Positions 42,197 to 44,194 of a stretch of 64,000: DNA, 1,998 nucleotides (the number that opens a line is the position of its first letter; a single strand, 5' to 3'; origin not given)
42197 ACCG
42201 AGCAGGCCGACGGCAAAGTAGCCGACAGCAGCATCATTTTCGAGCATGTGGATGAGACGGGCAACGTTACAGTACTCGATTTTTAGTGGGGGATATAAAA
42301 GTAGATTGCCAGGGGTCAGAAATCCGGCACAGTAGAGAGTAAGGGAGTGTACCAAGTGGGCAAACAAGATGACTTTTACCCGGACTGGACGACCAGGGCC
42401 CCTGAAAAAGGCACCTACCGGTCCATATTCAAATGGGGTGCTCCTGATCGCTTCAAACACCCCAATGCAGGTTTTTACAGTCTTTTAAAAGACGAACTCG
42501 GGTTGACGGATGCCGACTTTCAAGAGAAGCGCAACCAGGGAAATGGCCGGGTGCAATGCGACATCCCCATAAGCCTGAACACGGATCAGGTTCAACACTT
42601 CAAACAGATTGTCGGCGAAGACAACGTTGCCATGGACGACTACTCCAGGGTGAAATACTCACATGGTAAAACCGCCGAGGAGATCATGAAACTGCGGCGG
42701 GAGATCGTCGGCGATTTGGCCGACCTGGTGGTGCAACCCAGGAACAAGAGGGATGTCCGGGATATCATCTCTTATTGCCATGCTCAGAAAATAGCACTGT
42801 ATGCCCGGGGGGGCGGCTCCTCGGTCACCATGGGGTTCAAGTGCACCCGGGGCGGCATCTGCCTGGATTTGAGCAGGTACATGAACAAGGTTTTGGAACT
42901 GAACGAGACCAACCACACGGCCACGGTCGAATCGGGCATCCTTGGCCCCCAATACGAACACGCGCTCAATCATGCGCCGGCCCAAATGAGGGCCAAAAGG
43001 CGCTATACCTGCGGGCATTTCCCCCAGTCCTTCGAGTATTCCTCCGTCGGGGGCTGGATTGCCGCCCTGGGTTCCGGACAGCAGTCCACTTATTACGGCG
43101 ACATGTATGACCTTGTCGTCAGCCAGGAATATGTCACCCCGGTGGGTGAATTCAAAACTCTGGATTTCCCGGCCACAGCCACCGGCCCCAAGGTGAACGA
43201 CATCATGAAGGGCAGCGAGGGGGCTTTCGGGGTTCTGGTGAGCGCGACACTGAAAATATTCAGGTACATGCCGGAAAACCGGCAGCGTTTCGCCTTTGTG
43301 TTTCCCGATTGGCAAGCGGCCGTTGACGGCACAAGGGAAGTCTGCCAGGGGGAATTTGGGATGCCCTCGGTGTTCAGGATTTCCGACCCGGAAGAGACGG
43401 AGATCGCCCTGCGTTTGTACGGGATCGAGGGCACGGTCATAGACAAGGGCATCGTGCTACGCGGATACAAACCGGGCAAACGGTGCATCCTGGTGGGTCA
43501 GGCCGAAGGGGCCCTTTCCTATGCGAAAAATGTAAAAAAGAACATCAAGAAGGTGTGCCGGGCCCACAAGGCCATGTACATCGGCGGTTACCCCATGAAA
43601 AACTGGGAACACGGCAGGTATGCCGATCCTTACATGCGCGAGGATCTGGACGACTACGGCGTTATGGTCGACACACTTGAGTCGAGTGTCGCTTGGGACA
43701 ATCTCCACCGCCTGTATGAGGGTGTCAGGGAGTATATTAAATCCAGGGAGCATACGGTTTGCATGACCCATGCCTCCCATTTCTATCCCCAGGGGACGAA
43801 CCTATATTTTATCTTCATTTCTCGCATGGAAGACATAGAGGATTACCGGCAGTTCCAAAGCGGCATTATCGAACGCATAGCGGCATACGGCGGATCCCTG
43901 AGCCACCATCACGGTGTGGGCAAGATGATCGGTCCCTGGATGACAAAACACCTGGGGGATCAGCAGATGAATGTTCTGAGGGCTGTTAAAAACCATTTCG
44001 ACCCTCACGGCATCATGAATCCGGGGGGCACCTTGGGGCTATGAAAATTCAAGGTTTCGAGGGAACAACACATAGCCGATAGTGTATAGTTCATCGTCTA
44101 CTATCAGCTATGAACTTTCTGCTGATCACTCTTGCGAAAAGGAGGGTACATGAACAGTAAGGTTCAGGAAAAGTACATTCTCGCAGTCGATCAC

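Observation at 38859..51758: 13-kb island pairing corrinoid-less MttB-family proteins with FGGY kinases and flavin/NAD oxidoreductases: candidate novel catabolic pathway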

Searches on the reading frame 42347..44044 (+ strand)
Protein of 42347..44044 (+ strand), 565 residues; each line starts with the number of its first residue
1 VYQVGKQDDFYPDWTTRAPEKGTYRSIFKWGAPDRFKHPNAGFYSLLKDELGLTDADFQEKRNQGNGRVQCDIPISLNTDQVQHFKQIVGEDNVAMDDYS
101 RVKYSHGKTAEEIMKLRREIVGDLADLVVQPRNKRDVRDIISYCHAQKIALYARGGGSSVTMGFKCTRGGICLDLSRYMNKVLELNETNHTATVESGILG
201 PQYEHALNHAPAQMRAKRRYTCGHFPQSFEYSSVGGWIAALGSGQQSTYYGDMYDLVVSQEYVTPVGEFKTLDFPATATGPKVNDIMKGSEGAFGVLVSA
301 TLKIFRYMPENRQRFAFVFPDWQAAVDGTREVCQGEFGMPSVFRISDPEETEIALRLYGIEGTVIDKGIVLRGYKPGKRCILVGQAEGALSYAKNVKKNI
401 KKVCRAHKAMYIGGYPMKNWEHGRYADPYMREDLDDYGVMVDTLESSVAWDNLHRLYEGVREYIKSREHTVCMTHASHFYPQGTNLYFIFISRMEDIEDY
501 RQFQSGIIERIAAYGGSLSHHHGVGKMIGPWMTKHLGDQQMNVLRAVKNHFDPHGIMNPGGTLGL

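Call 3: search_protein_families(library=pfam, proteins=[window:42347-44044:+])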
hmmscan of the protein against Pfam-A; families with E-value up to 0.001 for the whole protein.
window:42347-44044:+ (565 aa): 2 families
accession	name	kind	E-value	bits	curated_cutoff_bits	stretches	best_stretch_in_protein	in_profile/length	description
PF02913.24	FAD-oxidase_C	-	4e-37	128.7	21.2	1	309-560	2-246/248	FAD linked oxidases, C-terminal domain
PF01565.28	FAD_binding_4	-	6.1e-32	110.7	26.4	1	126-272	2-138/139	FAD binding domain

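Call 4: search_protein_families(library=ncbifam, proteins=[window:42347-44044:+], max_evalue=0.00001)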
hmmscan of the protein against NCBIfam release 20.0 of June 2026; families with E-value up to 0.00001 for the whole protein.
window:42347-44044:+ (565 aa): 5 families
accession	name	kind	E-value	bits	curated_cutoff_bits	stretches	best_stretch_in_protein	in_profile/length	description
TIGR00387.1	glcD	equivalog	2.9e-37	128.5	567.9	1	128-560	1-412/413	glycolate oxidase subunit GlcD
NF049975.1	2HglutDHaseYdiJ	equivalog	3.6e-21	74.7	1350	1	124-267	51-187/1018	D-2-hydroxyglutarate dehydrogenase YdiJ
NF008408.0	PRK11230.1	equivalog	1.7e-19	69.7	897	2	127-308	58-231/499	glycolate oxidase subunit GlcD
NF008439.0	PRK11282.1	equivalog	3.8e-10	39.1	284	1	136-364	10-224/358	glycolate oxidase subunit GlcE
TIGR01678.1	FAD_lactone_ox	subfamily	8.6e-06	24.9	396.8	0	128-304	18-178/438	sugar 1,4-lactone oxidase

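Call 22: search_solved_structures(query=window:42347-44044:+)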
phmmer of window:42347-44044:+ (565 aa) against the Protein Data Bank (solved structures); distinct sequences matched with E-value up to 0.001: 24.
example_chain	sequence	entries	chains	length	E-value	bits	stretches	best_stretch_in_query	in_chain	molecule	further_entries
2uuu_A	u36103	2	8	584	5.6e-70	240.2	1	82-560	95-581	ALKYLDIHYDROXYACETONEPHOSPHATE SYNTHASE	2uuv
4bby_A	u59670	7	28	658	1.6e-53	185.9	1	78-557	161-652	ALKYLDIHYDROXYACETONEPHOSPHATE SYNTHASE, PEROXISOMAL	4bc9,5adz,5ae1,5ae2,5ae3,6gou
4bca_A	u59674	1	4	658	5.5e-53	184.1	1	78-557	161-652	ALKYLDIHYDROXYACETONEPHOSPHATE SYNTHASE, PEROXISOMAL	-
4bc7_A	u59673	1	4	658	5.6e-53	184.1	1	78-557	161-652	ALKYLDIHYDROXYACETONEPHOSPHATE SYNTHASE, PEROXISOMAL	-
8jdc_A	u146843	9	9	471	2.4e-25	92.9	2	77-337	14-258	Probable D-lactate dehydrogenase, mitochondrial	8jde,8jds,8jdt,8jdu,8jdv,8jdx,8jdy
8jdb_A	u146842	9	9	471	5.3e-25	91.7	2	77-337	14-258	Probable D-lactate dehydrogenase, mitochondrial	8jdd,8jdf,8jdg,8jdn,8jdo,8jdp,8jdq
9qgz_A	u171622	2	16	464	1.5e-20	77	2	125-305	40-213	Glycolate oxidase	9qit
3pm9_A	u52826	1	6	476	7.1e-18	68.2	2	74-307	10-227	Putative oxidoreductase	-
7qh2_C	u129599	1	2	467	6.8e-11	45.1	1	126-306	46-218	Lactate dehydrogenase (NAD(+),ferredoxin) subunit LctD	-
6lpn_A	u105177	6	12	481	6.8e-07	31.9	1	125-345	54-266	D-2-hydroxyglutarate dehydrogenase, mitochondrial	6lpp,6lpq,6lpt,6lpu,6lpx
3tx1_A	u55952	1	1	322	5.5e-05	25.6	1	108-272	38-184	UDP-N-acetylenolpyruvoylglucosamine reductase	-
6c80_A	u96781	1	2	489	7e-05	25.3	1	128-303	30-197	cytokinin oxidase LuCKX1.1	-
7pbg_A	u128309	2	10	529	0.00045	22.6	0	126-201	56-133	FAD-binding oxidoreductase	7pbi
5mxj_A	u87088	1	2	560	0.00077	21.8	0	102-204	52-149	Vanillyl-alcohol oxidase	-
1dzn_A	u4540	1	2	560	0.00078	21.8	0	102-211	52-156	VANILLYL-ALCOHOL OXIDASE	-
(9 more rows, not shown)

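Call 42: search_solved_structures(query=window:42347-44044:+, max_evalue=1e-40, show_alignments=2)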
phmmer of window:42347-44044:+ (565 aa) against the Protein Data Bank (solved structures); distinct sequences matched with E-value up to 1e-40: 4.
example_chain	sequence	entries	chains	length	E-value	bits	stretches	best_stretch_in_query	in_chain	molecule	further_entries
2uuu_A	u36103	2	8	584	5.6e-70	240.2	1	82-560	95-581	ALKYLDIHYDROXYACETONEPHOSPHATE SYNTHASE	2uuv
4bby_A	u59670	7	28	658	1.6e-53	185.9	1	78-557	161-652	ALKYLDIHYDROXYACETONEPHOSPHATE SYNTHASE, PEROXISOMAL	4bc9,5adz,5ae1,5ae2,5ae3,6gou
4bca_A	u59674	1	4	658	5.5e-53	184.1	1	78-557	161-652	ALKYLDIHYDROXYACETONEPHOSPHATE SYNTHASE, PEROXISOMAL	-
4bc7_A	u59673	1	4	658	5.6e-53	184.1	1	78-557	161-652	ALKYLDIHYDROXYACETONEPHOSPHATE SYNTHASE, PEROXISOMAL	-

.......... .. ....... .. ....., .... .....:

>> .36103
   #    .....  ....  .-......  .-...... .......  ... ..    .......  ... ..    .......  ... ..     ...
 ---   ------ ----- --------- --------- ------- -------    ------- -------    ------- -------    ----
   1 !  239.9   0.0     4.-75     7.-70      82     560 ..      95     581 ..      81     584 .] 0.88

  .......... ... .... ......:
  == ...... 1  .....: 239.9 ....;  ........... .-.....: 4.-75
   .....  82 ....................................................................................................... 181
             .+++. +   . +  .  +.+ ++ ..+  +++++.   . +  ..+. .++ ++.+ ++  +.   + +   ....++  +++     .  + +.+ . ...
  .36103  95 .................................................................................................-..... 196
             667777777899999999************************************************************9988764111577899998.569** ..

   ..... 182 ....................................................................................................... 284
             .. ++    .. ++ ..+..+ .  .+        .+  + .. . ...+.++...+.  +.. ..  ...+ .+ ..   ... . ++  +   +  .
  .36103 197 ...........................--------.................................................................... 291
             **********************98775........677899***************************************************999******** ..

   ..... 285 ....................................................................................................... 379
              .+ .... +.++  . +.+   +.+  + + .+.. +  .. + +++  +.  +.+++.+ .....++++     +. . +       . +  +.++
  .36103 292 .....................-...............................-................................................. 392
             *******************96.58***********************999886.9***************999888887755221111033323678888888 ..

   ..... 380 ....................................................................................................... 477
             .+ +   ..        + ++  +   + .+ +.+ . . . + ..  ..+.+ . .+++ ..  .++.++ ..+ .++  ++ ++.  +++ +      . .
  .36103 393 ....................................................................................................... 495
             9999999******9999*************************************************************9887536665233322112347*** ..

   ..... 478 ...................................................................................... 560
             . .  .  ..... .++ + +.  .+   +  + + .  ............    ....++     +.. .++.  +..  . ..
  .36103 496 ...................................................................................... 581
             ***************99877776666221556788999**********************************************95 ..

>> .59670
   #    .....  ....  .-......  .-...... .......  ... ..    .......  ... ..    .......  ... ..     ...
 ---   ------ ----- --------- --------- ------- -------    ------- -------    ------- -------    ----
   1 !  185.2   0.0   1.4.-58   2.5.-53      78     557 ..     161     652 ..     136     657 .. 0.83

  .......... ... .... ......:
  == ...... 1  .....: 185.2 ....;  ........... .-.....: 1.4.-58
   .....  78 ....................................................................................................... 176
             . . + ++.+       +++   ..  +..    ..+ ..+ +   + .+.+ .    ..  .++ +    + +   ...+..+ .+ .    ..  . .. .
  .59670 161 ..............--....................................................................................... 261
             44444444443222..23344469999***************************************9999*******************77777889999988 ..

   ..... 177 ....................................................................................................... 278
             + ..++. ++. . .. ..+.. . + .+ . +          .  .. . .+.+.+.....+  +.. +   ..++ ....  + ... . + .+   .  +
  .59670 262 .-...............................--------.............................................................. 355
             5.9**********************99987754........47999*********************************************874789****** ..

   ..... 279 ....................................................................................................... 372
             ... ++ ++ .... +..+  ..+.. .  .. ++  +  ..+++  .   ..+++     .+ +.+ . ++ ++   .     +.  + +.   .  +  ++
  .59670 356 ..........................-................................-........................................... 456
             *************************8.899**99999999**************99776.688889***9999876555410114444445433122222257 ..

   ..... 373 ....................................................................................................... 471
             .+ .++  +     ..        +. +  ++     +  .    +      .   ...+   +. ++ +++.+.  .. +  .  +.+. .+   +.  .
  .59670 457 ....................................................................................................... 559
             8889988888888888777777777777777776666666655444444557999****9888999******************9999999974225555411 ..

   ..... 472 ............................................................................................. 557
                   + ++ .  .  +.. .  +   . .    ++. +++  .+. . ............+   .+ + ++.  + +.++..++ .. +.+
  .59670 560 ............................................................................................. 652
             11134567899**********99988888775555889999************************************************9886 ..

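Call 55: find_related_loci(query=A2, collection=metagenome_contigs, flank=10000)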
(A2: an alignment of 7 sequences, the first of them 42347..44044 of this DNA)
Query A2 (565 aa) in metagenome_contigs; peptide patterns used: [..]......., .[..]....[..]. (x = any residue, [..] = any of these).
599 stretches matched a pattern (row limit reached: there are more); 587 encode a relative of the query (tblastn E <= 1e-3); the best 80 are kept; 80 distinct loci.
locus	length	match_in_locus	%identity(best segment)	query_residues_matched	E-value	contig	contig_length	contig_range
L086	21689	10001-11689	69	3-565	0e+0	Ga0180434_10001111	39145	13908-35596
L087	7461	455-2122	68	10-565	0e+0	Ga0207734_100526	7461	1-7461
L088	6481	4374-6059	66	3-564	0e+0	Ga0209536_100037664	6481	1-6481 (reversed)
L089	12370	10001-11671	66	9-565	0e+0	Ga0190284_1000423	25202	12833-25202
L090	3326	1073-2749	63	7-565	0e+0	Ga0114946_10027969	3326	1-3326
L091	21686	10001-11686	63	4-565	0e+0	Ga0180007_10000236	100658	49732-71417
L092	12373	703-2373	64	9-565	0e+0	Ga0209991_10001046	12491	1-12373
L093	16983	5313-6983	63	9-565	0e+0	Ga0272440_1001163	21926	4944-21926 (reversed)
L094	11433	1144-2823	63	6-565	0e+0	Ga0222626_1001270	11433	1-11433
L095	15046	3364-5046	62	5-565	0e+0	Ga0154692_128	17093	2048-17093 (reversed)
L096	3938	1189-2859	64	9-565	0e+0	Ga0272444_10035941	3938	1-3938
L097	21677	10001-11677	61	7-565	0e+0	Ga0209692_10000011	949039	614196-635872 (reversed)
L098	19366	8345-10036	62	2-565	0e+0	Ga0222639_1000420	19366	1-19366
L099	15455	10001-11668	63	10-565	0e+0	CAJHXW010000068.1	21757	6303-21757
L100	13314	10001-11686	61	4-565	0e+0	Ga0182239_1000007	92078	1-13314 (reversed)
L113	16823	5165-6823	61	6-559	0e+0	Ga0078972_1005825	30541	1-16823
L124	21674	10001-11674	58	6-565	0e+0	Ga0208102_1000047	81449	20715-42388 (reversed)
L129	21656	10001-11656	59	12-565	0e+0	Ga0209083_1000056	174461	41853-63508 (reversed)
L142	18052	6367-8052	59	3-565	0e+0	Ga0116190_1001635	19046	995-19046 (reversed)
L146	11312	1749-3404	59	12-565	0e+0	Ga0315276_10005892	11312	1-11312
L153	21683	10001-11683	56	3-565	0e+0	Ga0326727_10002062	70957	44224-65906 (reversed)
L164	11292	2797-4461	58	10-565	0e+0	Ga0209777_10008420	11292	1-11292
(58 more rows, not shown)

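Call 60: search_protein_families(library=pfam, proteins=[L124:7572-8303:+, L129:8295-9938:+, L164:4645-6216:+, L146:7416-8789:+, L153:4036-5430:+, L095:5176-6117:+, L113:8513-10015:+, L142:12231-13427:+, L097:11739-12791:-, L091:3503-4414:-], max_evalue=0.00001)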
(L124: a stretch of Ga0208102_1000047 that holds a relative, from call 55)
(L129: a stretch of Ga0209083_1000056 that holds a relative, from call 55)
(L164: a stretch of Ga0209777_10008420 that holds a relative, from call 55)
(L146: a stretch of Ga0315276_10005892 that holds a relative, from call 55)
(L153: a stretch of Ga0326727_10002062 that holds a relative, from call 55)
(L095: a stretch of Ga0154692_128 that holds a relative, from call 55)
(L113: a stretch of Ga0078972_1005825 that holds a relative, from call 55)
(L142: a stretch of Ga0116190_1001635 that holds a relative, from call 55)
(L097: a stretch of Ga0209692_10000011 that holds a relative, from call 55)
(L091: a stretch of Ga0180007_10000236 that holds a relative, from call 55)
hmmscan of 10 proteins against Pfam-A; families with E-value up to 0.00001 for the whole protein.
L124:7572-8303:+ (243 aa): 3 families
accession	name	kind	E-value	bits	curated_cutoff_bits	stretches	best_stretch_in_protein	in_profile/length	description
PF00392.27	GntR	-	2.5e-19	69.1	27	1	25-86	2-63/64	Bacterial regulatory proteins, gntR family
PF07729.17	FCD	-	2.3e-17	64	24.3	1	115-227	2-122/125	FCD domain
PF07840.17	FadR_C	-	4.8e-13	49.8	23.6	1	89-226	2-143/164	FadR C-terminal domain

L129:8295-9938:+ (547 aa): 4 families
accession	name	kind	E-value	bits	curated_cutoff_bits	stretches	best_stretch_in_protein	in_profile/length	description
PF01266.30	DAO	-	1.3e-52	180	27.9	1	14-385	1-351/353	FAD dependent oxidoreductase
PF16901.10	DAO_C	-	2.2e-23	82.9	31.4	1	408-530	1-125/126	C-terminal domain of alpha-glycerophosphate oxidase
PF00890.30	FAD_binding_2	-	2.2e-07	30.9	20.4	1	14-52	1-40/414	FAD binding domain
PF13450.12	NAD_binding_8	-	6.9e-06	26.7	21.9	0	17-46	1-30/68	NAD(P)-binding Rossmann-like domain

L164:4645-6216:+ (523 aa): 2 families
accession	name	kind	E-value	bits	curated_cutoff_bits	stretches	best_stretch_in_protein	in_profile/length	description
PF00370.27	FGGY_N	-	9.3e-42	143.7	28.8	1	12-259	2-245/245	FGGY family of carbohydrate kinases, N-terminal domain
PF02782.22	FGGY_C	-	4.4e-27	95.6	27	1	268-462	1-197/198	FGGY family of carbohydrate kinases, C-terminal domain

L146:7416-8789:+ (457 aa): 1 family
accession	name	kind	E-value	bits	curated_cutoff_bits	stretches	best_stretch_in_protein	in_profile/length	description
PF04015.17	DUF362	-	2.2e-45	155.7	24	1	45-258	1-199/200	Domain of unknown function (DUF362)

L153:4036-5430:+ (464 aa): 7 families
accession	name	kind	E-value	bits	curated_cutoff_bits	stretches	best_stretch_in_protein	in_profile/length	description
PF00158.32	Sigma54_activat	-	1e-63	214.5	20.2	1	164-330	2-168/168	Sigma-54 interaction domain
PF25601.1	AAA_lid_14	-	3.5e-24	84.9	27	1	335-414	1-80/87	AAA+ ATPase lid domain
PF00072.30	Response_reg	-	7.6e-24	84.5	30.2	1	25-134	1-110/111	Response regulator receiver domain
PF14532.12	Sigma54_activ_2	-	4.7e-17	63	25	1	179-334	16-138/138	Sigma-54 interaction domain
PF07728.20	AAA_5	-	1e-07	32.5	22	1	187-305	2-123/139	AAA domain (dynein-related subfamily)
PF00004.35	AAA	-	4e-07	31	21.2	1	187-312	1-119/131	ATPase family associated with various cellular activities (AAA)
PF02954.25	HTH_8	-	2.7e-06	27.4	22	1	422-462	1-42/42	Bacterial regulatory protein, Fis family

L095:5176-6117:+ (313 aa): 2 families
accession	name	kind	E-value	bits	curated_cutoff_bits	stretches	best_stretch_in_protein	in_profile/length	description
PF00849.27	PseudoU_synth_2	-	1e-24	87.9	26.8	1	89-234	3-152/152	RNA pseudouridylate synthase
PF01479.30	S4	-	2.1e-07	31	22.8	1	16-63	1-48/48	S4 domain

L113:8513-10015:+ (500 aa): 1 family
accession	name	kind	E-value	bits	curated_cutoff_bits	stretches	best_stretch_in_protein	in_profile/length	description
PF01425.27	Amidase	-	5.1e-98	329.5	27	1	28-476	1-444/445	Amidase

L142:12231-13427:+ (398 aa): 0 families

L097:11739-12791:- (350 aa): 3 families
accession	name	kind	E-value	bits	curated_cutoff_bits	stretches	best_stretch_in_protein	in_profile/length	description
PF13487.12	HD_5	-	4e-34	118.2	27.2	1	166-330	5-170/170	HD domain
PF00072.30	Response_reg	-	8.9e-28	97.1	30.2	1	12-122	1-110/111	Response regulator receiver domain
PF01966.28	HD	-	8e-19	68.5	22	1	176-298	2-115/116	HD domain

L091:3503-4414:- (303 aa): 6 families
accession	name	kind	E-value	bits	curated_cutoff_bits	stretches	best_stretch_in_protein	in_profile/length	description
PF00004.35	AAA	-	2.6e-12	47.7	21.2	1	38-203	1-123/131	ATPase family associated with various cellular activities (AAA)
PF07728.20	AAA_5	-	2.3e-11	44.3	22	1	38-203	2-139/139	AAA domain (dynein-related subfamily)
PF13191.12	AAA_16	-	1.6e-08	35.6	32.6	1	36-166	25-158/167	AAA ATPase domain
PF13401.12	AAA_22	-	9.1e-08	32.9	27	1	34-180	4-127/130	AAA domain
PF07724.20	AAA_2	-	9.2e-08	32.7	27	1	38-190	6-123/166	AAA domain (Cdc48 subfamily)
PF07726.17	AAA_3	-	6e-07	29.9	27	0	38-69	2-33/131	ATPase family associated with various cellular activities (AAA)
